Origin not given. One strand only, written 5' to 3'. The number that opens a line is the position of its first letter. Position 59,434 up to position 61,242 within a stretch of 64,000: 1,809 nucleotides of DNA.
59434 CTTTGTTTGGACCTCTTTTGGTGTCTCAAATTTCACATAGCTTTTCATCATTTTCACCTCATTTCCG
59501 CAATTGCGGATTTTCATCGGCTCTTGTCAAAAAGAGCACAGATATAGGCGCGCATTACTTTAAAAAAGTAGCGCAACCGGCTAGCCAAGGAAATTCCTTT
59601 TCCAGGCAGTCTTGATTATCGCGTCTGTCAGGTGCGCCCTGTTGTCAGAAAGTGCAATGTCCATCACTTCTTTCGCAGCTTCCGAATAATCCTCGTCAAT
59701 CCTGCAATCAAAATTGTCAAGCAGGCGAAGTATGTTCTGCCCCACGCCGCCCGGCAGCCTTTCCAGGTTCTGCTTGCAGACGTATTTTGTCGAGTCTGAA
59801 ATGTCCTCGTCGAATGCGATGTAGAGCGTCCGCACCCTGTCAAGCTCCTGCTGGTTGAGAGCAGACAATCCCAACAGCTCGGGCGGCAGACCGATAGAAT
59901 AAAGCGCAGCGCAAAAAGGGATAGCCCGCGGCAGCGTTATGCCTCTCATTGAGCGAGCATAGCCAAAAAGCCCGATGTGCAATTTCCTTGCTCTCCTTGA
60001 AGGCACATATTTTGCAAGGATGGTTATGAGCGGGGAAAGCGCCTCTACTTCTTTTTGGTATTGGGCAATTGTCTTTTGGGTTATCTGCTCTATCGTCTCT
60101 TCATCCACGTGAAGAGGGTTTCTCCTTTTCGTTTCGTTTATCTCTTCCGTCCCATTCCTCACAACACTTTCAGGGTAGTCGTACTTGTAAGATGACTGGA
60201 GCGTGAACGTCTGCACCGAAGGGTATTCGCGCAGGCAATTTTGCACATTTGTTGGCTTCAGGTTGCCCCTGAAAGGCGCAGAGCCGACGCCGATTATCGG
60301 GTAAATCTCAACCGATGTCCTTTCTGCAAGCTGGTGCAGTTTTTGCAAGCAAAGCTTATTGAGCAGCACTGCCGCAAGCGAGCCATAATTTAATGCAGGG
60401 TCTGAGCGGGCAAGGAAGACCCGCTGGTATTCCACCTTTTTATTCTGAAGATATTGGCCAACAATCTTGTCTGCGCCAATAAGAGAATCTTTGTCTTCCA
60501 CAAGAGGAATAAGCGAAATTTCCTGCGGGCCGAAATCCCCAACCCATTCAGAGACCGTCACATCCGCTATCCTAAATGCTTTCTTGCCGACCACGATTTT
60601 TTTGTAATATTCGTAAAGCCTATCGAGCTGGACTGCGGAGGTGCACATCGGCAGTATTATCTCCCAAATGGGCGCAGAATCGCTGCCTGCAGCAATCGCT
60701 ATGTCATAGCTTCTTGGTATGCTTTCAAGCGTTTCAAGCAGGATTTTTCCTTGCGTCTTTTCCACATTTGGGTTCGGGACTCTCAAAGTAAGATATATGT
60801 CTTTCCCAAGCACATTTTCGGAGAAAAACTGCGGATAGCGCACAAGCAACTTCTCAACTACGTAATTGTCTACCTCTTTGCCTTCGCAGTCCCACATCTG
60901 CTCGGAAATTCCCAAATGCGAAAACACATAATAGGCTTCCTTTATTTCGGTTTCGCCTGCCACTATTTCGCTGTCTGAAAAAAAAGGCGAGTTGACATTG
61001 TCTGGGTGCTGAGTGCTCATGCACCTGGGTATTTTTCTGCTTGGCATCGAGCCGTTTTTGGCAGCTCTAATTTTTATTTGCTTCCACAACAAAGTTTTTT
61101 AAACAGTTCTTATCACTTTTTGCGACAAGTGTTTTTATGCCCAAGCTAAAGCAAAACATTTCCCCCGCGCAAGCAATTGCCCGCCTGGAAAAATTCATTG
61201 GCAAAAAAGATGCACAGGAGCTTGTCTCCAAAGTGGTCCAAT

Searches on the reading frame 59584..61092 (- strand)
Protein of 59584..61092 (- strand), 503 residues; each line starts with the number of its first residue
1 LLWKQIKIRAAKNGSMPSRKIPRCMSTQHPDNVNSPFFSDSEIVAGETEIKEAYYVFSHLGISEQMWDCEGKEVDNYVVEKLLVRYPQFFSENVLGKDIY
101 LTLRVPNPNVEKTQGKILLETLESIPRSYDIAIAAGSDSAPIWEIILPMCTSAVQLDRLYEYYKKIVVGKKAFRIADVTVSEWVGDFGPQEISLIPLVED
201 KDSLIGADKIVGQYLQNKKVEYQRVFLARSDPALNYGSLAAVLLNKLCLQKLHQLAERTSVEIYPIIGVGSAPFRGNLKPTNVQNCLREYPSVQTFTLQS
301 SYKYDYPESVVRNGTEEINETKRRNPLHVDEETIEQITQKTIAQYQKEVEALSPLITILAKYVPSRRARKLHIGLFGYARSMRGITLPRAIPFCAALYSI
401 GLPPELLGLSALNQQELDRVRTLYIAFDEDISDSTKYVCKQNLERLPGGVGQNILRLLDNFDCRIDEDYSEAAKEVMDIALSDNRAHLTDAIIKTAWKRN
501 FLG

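Call 8: search_protein_families(library=pfam, proteins=[window:59584-61092:-], max_evalue=0.001)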
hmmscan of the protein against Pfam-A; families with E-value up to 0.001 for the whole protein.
window:59584-61092:- (503 aa): 1 family
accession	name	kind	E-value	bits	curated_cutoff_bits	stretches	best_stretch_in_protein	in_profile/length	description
PF14010.12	PEPcase_2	-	1e-177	592.1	25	1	21-503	1-493/493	Phosphoenolpyruvate carboxylase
